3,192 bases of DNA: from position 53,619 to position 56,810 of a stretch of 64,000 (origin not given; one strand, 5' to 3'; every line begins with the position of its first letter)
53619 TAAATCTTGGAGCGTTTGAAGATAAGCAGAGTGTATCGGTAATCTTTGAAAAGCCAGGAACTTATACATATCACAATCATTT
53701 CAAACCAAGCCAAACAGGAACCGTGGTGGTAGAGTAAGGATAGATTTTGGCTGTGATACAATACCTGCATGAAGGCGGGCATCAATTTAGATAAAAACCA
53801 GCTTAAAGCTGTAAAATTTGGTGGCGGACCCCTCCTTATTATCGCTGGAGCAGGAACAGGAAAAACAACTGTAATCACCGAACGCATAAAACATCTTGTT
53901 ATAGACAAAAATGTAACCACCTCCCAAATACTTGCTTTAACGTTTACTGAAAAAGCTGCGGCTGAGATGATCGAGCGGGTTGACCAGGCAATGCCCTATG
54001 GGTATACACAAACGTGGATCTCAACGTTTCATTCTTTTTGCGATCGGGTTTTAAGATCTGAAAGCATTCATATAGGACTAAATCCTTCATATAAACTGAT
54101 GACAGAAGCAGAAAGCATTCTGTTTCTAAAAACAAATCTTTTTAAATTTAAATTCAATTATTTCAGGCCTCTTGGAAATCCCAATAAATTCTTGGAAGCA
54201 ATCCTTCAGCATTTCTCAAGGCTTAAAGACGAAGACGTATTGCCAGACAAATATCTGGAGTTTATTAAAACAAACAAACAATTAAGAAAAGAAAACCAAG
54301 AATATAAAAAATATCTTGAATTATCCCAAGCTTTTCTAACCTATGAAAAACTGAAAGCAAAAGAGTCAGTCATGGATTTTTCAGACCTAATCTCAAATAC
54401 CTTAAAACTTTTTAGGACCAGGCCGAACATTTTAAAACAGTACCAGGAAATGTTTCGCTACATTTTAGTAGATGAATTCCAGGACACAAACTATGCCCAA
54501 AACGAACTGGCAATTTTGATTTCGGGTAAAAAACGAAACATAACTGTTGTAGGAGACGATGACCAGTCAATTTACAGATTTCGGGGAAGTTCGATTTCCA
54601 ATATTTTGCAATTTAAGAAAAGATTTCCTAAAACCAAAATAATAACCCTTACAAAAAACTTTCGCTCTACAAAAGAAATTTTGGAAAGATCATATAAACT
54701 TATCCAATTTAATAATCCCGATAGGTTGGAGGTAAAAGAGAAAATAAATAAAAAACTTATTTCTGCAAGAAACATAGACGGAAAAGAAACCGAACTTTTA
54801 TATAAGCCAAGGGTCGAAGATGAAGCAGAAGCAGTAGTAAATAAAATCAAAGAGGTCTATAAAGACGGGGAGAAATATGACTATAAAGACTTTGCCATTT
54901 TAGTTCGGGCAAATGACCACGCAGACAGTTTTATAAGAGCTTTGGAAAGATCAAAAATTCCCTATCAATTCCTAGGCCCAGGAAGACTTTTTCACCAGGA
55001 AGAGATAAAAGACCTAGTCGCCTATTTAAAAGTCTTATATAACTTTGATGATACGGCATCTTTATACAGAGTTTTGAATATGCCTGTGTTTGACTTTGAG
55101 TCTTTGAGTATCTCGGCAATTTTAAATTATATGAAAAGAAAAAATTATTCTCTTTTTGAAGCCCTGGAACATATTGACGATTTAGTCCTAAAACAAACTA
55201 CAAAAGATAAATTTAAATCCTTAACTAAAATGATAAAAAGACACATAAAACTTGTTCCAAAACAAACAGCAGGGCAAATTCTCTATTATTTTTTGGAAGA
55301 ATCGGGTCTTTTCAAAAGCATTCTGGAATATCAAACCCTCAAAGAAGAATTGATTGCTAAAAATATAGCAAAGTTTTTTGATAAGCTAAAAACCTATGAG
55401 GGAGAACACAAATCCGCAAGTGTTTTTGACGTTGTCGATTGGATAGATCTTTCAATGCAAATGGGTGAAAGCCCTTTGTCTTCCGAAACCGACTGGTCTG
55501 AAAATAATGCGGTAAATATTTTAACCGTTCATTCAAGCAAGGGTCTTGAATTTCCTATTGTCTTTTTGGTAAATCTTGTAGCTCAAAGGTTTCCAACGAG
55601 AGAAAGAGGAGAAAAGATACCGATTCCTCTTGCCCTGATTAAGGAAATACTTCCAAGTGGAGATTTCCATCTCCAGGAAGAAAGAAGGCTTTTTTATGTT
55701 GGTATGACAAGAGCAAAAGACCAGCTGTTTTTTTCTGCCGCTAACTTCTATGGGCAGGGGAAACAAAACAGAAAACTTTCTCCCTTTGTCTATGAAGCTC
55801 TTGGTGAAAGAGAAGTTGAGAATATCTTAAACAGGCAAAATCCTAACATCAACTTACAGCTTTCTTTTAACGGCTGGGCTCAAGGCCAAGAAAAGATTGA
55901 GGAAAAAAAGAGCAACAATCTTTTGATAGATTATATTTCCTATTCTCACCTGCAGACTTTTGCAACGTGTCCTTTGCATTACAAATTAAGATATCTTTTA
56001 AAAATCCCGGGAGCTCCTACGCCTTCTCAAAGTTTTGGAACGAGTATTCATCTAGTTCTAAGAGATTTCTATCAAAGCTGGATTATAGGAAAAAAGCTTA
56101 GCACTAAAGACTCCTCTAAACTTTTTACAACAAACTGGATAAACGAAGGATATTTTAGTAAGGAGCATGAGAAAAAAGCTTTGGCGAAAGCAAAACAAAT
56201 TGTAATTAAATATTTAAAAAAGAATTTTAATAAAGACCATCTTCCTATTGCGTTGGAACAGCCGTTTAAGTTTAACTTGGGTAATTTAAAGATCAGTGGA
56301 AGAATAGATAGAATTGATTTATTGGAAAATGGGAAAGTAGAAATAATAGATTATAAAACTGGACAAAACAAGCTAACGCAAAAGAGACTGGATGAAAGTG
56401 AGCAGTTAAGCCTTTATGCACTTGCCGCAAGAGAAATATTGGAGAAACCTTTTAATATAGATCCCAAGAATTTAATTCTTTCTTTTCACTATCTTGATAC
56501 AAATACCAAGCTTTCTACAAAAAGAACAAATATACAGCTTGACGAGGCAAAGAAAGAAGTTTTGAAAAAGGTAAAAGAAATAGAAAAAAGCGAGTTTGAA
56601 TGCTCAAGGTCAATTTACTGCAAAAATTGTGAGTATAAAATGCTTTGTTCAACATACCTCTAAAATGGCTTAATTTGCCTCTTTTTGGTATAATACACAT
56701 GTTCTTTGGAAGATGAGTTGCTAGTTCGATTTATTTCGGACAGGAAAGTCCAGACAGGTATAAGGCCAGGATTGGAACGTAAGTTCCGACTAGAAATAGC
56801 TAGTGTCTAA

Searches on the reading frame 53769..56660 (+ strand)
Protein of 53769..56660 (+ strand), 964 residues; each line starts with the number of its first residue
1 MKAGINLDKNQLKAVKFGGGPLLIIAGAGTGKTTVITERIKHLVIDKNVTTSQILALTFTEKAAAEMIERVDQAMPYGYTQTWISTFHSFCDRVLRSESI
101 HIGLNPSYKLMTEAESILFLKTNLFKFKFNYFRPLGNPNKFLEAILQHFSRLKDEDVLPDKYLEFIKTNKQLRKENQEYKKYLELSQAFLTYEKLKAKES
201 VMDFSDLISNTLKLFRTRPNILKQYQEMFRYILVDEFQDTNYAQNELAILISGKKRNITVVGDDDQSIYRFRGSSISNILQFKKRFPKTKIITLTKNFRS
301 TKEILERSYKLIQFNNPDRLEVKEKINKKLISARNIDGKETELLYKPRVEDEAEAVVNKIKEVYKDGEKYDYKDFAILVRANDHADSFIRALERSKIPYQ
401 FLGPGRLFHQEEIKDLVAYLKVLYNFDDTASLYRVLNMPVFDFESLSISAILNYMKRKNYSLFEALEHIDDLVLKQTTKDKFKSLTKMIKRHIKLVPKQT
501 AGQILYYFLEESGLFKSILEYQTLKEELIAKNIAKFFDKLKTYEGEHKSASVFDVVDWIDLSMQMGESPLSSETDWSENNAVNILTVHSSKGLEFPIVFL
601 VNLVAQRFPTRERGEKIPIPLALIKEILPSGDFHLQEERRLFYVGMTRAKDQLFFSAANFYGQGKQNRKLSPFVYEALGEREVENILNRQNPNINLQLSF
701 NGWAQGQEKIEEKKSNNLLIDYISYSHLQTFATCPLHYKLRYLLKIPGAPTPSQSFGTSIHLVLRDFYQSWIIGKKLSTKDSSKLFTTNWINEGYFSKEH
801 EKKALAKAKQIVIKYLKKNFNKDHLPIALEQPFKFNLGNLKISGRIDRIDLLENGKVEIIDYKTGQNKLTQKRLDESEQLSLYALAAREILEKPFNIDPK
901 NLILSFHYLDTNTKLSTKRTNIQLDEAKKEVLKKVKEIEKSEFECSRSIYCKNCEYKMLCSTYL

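Call 34: search_protein_families(library=pfam, proteins=[window:53769-56660:+], max_evalue=0.0001)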
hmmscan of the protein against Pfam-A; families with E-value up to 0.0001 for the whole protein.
window:53769-56660:+ (964 aa): 8 families
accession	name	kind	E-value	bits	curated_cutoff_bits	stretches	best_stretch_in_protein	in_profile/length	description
PF00580.27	UvrD-helicase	-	2.5e-75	254.1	23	1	7-287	1-271/271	UvrD/REP helicase N-terminal domain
PF13361.12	UvrD_C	-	1.2e-56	193.1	25.6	1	292-658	1-348/350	UvrD-like helicase C-terminal domain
PF12705.13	PDDEXK_1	-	1.3e-37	130.5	22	1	723-960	2-246/247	PD-(D/E)XK nuclease superfamily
PF13245.12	AAA_19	-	1.4e-23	83.9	25.1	1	13-272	3-134/134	AAA domain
PF13538.12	UvrD_C_2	-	8.9e-12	45.1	27.4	0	584-605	4-25/52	UvrD-like helicase C-terminal domain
PF10926.14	DUF2800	-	2.9e-08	33.7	21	1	731-962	12-234/368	Protein of unknown function (DUF2800)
PF01443.25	Viral_helicase1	-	1.2e-07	32.3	21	0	210-289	42-122/228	Viral superfamily 1 RNA helicase core domain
PF13086.12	AAA_11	-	5.5e-06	26.8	27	1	8-266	3-249/257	AAA domain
